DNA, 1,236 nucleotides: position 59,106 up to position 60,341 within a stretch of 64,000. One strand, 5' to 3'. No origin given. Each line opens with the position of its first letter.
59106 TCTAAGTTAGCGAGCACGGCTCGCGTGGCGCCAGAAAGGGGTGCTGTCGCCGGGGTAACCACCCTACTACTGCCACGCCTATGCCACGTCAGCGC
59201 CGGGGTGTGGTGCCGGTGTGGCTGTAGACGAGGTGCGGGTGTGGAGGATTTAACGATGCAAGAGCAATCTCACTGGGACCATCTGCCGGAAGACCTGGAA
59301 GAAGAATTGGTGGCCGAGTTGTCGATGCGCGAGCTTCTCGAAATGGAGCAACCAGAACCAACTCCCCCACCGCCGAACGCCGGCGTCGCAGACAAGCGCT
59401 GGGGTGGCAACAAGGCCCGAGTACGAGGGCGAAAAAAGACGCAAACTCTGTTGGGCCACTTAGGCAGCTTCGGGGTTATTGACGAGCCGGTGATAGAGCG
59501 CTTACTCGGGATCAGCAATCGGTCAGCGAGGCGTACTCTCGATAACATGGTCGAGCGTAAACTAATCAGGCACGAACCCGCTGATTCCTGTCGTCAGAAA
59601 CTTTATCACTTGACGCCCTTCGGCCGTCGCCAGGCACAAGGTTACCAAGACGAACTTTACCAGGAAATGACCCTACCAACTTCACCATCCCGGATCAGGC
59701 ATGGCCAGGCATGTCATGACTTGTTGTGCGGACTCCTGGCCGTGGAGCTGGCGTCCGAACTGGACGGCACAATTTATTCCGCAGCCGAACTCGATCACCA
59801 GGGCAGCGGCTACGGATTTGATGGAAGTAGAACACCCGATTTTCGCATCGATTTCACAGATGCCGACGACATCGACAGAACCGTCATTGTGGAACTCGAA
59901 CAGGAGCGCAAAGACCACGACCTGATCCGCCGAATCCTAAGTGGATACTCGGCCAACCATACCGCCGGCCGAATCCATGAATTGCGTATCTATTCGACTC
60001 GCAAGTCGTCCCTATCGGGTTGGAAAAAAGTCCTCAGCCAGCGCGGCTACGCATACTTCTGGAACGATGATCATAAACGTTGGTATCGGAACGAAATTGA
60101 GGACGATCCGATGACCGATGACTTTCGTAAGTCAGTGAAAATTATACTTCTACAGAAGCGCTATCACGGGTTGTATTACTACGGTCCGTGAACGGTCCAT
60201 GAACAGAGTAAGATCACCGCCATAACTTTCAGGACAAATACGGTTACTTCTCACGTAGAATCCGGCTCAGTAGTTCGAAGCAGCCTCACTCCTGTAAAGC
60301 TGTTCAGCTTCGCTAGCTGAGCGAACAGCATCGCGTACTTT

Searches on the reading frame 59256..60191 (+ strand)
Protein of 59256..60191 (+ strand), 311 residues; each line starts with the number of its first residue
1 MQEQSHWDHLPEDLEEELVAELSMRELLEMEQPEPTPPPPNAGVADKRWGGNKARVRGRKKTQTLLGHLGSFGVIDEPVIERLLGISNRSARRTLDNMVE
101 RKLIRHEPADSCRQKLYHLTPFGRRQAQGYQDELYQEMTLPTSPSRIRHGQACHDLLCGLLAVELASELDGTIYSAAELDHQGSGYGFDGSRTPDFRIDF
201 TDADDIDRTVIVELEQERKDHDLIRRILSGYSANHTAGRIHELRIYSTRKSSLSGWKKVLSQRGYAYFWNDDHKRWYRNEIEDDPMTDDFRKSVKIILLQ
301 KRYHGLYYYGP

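Call 14: search_protein_families(library=pfam, proteins=[window:59256-60191:+], max_evalue=0.01)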
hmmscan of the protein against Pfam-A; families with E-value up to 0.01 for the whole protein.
window:59256-60191:+ (311 aa): 2 families
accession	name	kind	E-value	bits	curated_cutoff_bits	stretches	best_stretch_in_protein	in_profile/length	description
PF25213.1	HVO_A0261_N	-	0.00015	22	35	1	75-132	25-76/86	HVO_A0261 N-terminal domain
PF13814.12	Replic_Relax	-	0.00047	20.7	25.3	1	66-163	1-111/191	Replication-relaxation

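Call 15: find_homologous_proteins(query=window:59256-60191:+)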
Query window:59256-60191:+: 2117 candidates shared short words with the query, none scored E <= 0.001.

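Call 41: search_protein_families(library=padloc, proteins=[window:59256-60191:+], max_evalue=0.01)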
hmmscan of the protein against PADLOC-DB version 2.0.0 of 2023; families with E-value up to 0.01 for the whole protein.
window:59256-60191:+ (311 aa): 0 families

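Call 46: search_protein_representatives(protein=window:59256-60191:+)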
Query: 311 residues. Proteins with E-value up to 0.001 (for the whole library): 27; up to 1e-10: 5; up to 1e-30: 1. The best 27 are listed.
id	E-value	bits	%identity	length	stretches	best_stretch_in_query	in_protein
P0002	2.9e-100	351.9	100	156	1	156-311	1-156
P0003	9.5e-15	71.0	25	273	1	49-289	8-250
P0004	2.8e-13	66.2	25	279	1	60-308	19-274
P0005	1.7e-11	60.3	28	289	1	49-307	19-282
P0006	5.4e-11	58.7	27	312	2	49-164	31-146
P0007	6.5e-10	55.1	31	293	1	50-296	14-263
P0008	1.1e-09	54.4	24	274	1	50-281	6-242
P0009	1.7e-09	53.7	27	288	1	50-298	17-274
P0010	3.2e-09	52.8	30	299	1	38-290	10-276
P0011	7.3e-09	51.6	27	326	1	56-286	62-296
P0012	2.3e-08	50.0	25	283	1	50-309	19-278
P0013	2.3e-08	50.0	29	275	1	48-290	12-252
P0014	2.6e-08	49.8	23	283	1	50-290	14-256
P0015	3.6e-08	49.4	26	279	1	36-285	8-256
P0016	6.3e-08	48.6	32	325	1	43-206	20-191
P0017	7.9e-08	48.3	26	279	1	46-294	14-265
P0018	3.3e-07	46.2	25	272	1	48-271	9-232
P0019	4.4e-07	45.8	24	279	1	49-292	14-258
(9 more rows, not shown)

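Call 48: search_protein_families(library=pfam, alignment_id=A2, max_evalue=0.01)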
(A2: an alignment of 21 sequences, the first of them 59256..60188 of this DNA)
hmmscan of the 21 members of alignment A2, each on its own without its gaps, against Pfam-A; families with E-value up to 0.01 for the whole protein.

A. member 1, window:59256-60188:+ (311 aa): 2 families
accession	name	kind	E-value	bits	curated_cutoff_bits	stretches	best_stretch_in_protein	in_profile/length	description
PF25213.1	HVO_A0261_N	-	0.00015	22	35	1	75-132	25-76/86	HVO_A0261 N-terminal domain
PF13814.12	Replic_Relax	-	0.00047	20.7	25.3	1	66-163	1-111/191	Replication-relaxation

B. families by the number of members that match (of 21 scanned): 6 families
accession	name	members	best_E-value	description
PF13814.12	Replic_Relax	11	3.2e-07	Replication-relaxation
PF01047.28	MarR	2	0.0039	MarR family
PF25213.1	HVO_A0261_N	1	0.00015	HVO_A0261 N-terminal domain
PF01978.25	TrmB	1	0.00024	Sugar-specific transcriptional regulator TrmB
PF12802.13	MarR_2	1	0.00079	MarR family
PF03551.20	PadR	1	0.00094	Transcriptional regulator PadR-like family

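Call 59: find_related_loci(query=A4, collection=genome_contigs, flank=6000)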
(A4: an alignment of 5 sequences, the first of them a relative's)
Query A4 (279 aa) in genome_contigs; peptide patterns used: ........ (x = any residue, [..] = any of these).
97 stretches matched a pattern; 1 encode a relative of the query (tblastn E <= 1e-3); 1 distinct loci.
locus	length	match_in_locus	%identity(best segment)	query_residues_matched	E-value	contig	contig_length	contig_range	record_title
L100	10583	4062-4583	39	102-278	8e-37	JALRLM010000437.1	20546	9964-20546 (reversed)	MAG: Hydrocarboniphaga sp. isolate YM.9 YM_663895, whole genome shotgun sequence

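Call 63: find_related_loci(query=A4, collection=metagenome_contigs, flank=6000)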
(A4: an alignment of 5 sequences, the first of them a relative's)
Query A4 (279 aa) in metagenome_contigs; peptide patterns used: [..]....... (x = any residue, [..] = any of these).
189 stretches matched a pattern, but none encodes a relative of the query by tblastn (E <= 1e-3).

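Call 64: find_related_loci(query=A4, collection=viral_contigs, flank=6000)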
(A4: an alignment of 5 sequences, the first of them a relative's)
Query A4 (279 aa) in viral_contigs; peptide patterns used: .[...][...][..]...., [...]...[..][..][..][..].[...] (x = any residue, [..] = any of these).
37 stretches matched a pattern, but none encodes a relative of the query by tblastn (E <= 1e-3).

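Call 65: search_dna_similar(query=window:59256-60188:+, collection=plasmids, mode=protein, max_evalue=0.001, max_rows=30)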
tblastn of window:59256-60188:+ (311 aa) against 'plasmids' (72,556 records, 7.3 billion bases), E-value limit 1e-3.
No match.

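Call 66: search_dna_similar(query=P0004, collection=plasmids, mode=protein, max_evalue=0.001, max_rows=30)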
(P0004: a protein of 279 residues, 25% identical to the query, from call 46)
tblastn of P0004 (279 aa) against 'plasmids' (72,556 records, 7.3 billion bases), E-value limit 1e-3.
No match.

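Call 67: search_protein_families(library=ncbifam, alignment_id=A2, max_evalue=0.01)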
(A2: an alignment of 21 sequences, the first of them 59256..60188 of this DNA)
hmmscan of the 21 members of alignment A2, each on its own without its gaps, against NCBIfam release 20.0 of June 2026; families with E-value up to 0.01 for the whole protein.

A. member 1, window:59256-60188:+ (311 aa): 1 family
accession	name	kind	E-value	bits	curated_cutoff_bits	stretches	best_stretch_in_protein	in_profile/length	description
NF041423.1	MobC_subf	subfamily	0.00019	20.8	200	1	54-240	10-189/240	MobC family replication-relaxation protein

B. families by the number of members that match (of 21 scanned): 1 family
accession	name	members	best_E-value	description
NF041423.1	MobC_subf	21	1.9e-18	MobC family replication-relaxation protein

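Call 68: search_solved_structures(query=A2, max_evalue=1)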
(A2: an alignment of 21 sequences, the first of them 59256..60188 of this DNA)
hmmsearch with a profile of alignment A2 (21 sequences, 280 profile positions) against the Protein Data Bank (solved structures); distinct sequences matched with E-value up to 1: 38.
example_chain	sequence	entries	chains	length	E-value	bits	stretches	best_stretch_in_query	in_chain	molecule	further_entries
2nyx_A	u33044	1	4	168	1.3e-05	27.6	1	32-102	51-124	Probable transcriptional regulatory protein, Rv1404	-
7dvr_A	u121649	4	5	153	0.0018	20.5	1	32-115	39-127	HTH marR-type domain-containing protein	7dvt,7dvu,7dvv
7dvs_A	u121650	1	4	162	0.0022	20.2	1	32-112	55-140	MarR family transcriptional regulator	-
3l7w_A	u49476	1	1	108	0.0025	20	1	44-116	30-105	Putative uncharacterized protein SMU.1704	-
6t4q_SZ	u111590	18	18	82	0.053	15.7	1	10-74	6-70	40S ribosomal protein S25-A | 40S ribosomal protein S25 | Small ribosomal subunit protein eS25A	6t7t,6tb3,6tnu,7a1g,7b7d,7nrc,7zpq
3cta_A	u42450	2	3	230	0.055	15.7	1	46-93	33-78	Riboflavin kinase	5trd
8ut0_AA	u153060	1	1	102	0.055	15.7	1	8-74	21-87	40S ribosomal protein S25-A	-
6snt_Z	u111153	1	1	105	0.063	15.5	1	8-74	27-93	40S ribosomal protein S25-A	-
4u3m_D5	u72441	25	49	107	0.064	15.5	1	8-74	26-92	40S ribosomal protein S25-A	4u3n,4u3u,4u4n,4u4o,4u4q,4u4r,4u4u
3j6x_25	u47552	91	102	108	0.067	15.4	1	8-74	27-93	40S ribosomal protein S25 | 40S ribosomal protein rpS25 (S25e) | 40S ribosomal protein S25-A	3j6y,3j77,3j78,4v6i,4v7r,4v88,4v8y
4xrf_A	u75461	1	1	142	0.1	14.8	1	31-100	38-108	Transcriptional regulator, MarR family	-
5yi0_B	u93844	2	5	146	0.13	14.4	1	28-102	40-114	Zinc transport transcriptional regulator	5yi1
2a61_A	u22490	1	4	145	0.13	14.4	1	47-99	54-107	transcriptional regulator Tm0710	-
3cuo_A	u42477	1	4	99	0.14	14.4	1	23-74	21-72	Uncharacterized HTH-type transcriptional regulator ygaV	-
4aso_A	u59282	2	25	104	0.16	14.2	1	39-99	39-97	TUBR FROM BACILLUS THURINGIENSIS PBTOXIS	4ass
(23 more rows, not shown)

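Call 86: find_encoding_contigs(protein=P0003, flank=4000, max_places=3)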
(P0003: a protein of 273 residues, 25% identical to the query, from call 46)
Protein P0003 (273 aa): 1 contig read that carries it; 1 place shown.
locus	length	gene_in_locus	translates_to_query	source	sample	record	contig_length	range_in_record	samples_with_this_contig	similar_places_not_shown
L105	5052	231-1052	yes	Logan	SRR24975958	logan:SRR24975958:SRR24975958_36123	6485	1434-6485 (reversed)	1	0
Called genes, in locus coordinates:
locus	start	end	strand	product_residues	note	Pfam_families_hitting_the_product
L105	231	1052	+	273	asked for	PF13814:Replic_Relax (weak)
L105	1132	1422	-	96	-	-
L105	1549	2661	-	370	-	PF13481:AAA_25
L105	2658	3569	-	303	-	PF13362:Toprim_3, PF13662:Toprim_4 (weak)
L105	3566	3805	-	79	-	PF05930:Phage_AlpA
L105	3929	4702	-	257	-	-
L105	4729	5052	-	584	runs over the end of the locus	?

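Call 87: find_encoding_contigs(protein=P0004, flank=5000, max_places=4)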
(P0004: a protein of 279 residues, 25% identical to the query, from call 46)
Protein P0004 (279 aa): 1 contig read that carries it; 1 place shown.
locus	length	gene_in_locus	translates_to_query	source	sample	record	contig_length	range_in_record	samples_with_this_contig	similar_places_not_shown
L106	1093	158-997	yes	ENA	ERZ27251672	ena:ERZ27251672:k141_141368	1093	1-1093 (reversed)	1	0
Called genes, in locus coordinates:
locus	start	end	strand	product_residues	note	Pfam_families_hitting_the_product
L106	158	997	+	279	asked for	PF13814:Replic_Relax (weak)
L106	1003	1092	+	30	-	?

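Call 88: find_encoding_contigs(protein=P0005, flank=5000, max_places=4)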
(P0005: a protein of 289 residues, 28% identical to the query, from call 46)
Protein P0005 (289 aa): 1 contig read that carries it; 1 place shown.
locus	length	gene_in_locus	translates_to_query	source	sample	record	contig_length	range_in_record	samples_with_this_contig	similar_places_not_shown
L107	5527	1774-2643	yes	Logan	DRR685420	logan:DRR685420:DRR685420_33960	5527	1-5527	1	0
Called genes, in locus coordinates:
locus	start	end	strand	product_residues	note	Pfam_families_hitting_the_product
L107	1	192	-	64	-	?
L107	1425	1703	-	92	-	-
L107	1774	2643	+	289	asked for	-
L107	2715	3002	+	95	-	PF05930:Phage_AlpA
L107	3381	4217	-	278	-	PF11740:KfrA_N (weak)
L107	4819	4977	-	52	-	-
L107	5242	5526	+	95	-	?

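Call 89: find_encoding_contigs(protein=P0006, flank=5000, max_places=4)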
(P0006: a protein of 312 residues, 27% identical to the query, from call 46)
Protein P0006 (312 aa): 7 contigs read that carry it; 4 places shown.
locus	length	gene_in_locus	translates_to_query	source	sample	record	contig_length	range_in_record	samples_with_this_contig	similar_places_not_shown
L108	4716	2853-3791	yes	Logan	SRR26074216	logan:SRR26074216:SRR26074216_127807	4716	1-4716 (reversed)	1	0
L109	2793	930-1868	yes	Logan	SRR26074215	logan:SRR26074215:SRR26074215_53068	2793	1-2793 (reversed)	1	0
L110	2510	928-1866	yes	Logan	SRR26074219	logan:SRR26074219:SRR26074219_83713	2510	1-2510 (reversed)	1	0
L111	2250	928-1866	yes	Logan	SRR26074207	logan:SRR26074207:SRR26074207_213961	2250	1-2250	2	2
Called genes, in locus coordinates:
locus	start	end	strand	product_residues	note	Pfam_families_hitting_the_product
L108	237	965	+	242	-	-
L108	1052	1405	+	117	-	-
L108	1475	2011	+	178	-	PF13356:Arm-DNA-bind_3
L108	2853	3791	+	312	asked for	-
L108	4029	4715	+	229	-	?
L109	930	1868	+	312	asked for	-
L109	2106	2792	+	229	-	?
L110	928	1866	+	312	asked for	-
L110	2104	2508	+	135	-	?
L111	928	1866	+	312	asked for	-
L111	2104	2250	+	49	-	?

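Call 93: find_encoding_contigs(protein=P0007, flank=5000, max_places=4)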
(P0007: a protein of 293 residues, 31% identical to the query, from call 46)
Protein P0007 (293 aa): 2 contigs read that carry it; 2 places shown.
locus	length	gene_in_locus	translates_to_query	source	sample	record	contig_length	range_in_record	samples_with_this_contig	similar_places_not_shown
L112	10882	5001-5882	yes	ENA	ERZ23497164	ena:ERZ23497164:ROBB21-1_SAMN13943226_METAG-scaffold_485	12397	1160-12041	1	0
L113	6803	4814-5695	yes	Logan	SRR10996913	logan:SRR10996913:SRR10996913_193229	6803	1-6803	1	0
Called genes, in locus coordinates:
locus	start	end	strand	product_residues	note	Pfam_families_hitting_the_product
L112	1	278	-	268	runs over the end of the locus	PF13276:HTH_21, PF00665:rve, PF13683:rve_3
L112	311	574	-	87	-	PF01527:HTH_Tnp_1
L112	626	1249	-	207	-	-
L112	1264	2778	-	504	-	PF00732:GMC_oxred_N, PF05199:GMC_oxred_C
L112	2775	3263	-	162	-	-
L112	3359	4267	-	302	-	PF00126:HTH_1, PF03466:LysR_substrate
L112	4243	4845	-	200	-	-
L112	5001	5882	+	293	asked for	-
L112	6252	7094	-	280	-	PF04796:RepA_C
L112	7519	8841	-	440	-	PF13356:Arm-DNA-bind_3, PF22022:Phage_int_M, PF00589:Phage_integrase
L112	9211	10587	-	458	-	-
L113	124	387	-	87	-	PF01527:HTH_Tnp_1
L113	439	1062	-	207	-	-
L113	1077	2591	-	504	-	PF00732:GMC_oxred_N, PF05199:GMC_oxred_C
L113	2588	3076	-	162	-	-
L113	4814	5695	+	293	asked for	-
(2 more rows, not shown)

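Call 94: find_encoding_contigs(protein=P0010, flank=5000, max_places=4)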
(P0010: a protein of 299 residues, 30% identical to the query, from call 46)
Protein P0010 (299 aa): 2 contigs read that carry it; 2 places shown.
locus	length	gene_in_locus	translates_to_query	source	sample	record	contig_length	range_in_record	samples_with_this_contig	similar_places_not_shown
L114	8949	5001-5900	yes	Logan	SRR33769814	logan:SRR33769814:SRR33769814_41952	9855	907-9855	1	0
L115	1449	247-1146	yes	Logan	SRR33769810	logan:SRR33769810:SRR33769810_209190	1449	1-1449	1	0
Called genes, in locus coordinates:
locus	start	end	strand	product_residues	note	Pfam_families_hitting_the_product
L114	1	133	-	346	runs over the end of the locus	?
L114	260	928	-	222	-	PF05063:MT-A70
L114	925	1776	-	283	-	PF09195:Endonuc-BglII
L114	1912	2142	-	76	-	PF23807:RHH_10 (weak)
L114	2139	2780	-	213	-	PF01656:CbiA, PF02374:ArsA_ATPase (weak), PF07015:VirC1, PF09140:MipZ, PF10609:ParA, PF13614:AAA_31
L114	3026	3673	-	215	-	PF11740:KfrA_N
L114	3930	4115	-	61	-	-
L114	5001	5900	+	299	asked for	PF13814:Replic_Relax (weak)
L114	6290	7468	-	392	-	PF10134:RPA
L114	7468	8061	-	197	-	PF00589:Phage_integrase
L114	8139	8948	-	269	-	?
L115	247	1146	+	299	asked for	PF13814:Replic_Relax (weak)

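Call 95: find_encoding_contigs(protein=P0016, flank=5000, max_places=4)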
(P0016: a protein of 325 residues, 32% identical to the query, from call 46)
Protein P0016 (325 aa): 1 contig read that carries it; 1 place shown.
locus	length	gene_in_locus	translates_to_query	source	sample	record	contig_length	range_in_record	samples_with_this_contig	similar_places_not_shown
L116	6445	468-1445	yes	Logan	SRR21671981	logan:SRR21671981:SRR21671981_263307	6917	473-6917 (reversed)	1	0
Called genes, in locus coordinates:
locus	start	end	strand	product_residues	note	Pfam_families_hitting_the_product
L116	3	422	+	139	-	?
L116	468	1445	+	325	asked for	-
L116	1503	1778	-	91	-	-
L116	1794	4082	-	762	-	PF04465:DUF499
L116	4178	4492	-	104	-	PF13560:HTH_31, PF12844:HTH_19, PF01381:HTH_3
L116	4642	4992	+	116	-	-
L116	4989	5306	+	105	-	-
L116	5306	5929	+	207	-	-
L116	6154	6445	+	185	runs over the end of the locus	-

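Call 104: list_cluster_members(proteins=[P0008, P0009, P0011, P0012, P0013, P0014, P0015, P0017, P0018, P0019])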
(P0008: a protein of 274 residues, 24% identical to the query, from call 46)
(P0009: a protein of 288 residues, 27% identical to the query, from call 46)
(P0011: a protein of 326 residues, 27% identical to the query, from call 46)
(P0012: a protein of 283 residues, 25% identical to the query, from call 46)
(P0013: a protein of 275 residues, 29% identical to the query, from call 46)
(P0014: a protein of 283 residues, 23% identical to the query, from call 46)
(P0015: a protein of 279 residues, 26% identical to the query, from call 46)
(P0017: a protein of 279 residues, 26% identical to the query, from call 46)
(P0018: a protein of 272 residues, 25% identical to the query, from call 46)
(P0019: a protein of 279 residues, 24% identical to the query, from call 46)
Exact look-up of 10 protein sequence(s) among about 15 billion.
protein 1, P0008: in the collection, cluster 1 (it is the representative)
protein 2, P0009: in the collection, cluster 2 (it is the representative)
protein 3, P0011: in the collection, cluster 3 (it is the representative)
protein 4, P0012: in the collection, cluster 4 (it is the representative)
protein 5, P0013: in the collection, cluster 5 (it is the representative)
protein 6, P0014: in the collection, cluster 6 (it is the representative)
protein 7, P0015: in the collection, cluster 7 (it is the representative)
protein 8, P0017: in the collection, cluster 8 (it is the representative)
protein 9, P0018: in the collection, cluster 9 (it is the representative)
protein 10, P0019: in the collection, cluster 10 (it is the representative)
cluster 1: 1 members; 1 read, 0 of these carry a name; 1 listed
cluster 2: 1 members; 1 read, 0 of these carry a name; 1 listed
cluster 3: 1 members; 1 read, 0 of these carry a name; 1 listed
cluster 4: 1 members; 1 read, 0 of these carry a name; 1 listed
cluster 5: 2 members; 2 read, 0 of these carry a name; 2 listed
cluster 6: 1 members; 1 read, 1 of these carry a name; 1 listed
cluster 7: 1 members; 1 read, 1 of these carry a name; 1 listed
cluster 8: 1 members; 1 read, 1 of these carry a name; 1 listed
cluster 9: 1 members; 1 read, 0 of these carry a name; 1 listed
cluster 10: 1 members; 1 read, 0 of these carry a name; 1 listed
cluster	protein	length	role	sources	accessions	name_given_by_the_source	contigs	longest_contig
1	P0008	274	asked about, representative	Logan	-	-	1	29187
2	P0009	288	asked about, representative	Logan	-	-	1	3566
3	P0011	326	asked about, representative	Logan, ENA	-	-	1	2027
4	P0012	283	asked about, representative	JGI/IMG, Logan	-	-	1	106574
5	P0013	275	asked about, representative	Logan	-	-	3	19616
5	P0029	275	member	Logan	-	-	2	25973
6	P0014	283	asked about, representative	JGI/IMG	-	hypothetical protein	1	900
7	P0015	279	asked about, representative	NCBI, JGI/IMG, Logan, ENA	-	hypothetical protein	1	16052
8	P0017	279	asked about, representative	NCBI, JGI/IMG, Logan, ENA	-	hypothetical protein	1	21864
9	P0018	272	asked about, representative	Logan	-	-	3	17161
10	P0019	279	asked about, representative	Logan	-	-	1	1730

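Call 105: find_encoding_contigs(protein=P0012, flank=8000, max_places=2)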
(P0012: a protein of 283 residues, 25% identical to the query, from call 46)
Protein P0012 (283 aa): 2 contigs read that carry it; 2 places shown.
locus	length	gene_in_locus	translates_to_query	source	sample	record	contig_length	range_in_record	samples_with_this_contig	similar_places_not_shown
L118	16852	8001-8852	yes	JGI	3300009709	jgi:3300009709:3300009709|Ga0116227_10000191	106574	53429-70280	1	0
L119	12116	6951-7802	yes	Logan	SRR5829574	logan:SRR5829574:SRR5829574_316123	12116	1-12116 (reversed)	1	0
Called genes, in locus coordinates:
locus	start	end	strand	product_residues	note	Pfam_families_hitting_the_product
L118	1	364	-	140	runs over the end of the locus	-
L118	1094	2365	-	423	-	-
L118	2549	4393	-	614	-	PF00656:Peptidase_C14, PF08238:Sel1 (faint)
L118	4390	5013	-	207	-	-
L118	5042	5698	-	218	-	PF07638:Sigma70_ECF (weak), PF04542:Sigma70_r2, PF08281:Sigma70_r4_2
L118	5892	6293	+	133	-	PF13560:HTH_31 (weak), PF01381:HTH_3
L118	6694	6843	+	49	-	-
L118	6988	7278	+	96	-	-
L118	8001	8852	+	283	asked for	-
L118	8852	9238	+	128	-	-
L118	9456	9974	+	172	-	-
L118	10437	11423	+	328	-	-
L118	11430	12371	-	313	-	-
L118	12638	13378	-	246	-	-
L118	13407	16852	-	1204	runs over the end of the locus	PF20289:MComp1 (faint), PF02463:SMC_N, PF13175:AAA_15, PF13476:AAA_23, PF13304:AAA_21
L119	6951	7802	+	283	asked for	-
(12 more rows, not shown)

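Call 106: find_encoding_contigs(protein=P0008, flank=8000, max_places=2)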
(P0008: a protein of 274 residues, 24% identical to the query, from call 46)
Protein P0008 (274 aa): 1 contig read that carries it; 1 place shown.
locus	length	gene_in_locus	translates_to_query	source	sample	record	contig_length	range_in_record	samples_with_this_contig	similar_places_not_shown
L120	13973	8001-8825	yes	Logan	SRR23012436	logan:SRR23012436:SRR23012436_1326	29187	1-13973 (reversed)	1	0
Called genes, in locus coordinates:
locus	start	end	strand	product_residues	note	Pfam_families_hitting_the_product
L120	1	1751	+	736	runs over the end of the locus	-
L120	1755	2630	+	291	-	PF13091:PLDc_2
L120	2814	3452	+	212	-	PF18475:PIN7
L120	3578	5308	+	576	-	-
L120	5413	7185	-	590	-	PF02384:N6_Mtase, PF01170:UPF0020 (weak), PF20473:MmeI_Mtase (faint), PF07669:Eco57I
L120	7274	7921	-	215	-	-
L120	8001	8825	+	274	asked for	PF13814:Replic_Relax (weak)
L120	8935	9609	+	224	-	-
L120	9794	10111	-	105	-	-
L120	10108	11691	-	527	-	PF13148:DUF3987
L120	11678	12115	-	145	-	-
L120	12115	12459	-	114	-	PF12728:HTH_17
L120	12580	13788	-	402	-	PF00589:Phage_integrase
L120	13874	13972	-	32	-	?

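Call 128: predict_structure(alignment_id=A2)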
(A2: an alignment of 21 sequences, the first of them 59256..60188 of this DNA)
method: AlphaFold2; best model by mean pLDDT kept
length: 311 residues; sequences in the alignment: 21
mean_pLDDT: 86.4   pTM: 0.77
mean pLDDT of the five models: 86.4, 85.7, 85.7, 84.8, 83.6
residues with pLDDT >= 90: 202; 70-90: 67; 50-70: 23; < 50: 19
segments of 3 or more residues with pLDDT < 50: 1-7, 38-48
pLDDT, mean of each block of 10 residues (from residue 1): 45 69 72 54 43 89 96 95 96 97 92 91 96 93 90 93 96 96 82 95 97 95 93 94 96 96 89 90 91 95 68 43
secondary structure, 60 per line:
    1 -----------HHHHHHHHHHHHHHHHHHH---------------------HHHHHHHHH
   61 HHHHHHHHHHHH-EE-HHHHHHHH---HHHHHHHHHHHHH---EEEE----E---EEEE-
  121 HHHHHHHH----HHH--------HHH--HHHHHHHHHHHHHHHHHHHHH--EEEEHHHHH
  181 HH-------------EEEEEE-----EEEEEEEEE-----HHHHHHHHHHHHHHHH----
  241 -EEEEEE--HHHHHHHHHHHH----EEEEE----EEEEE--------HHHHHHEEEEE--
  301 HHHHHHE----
elements in order: H12-30 H52-72 H77-84 H88-100 E104-107 E116-119 H121-128 H149-169 E172-175 H176-182 E196-201 E207-215 H221-236 E242-247 H250-261 E266-270 E275-279 H288-293 E294-298 H301-306
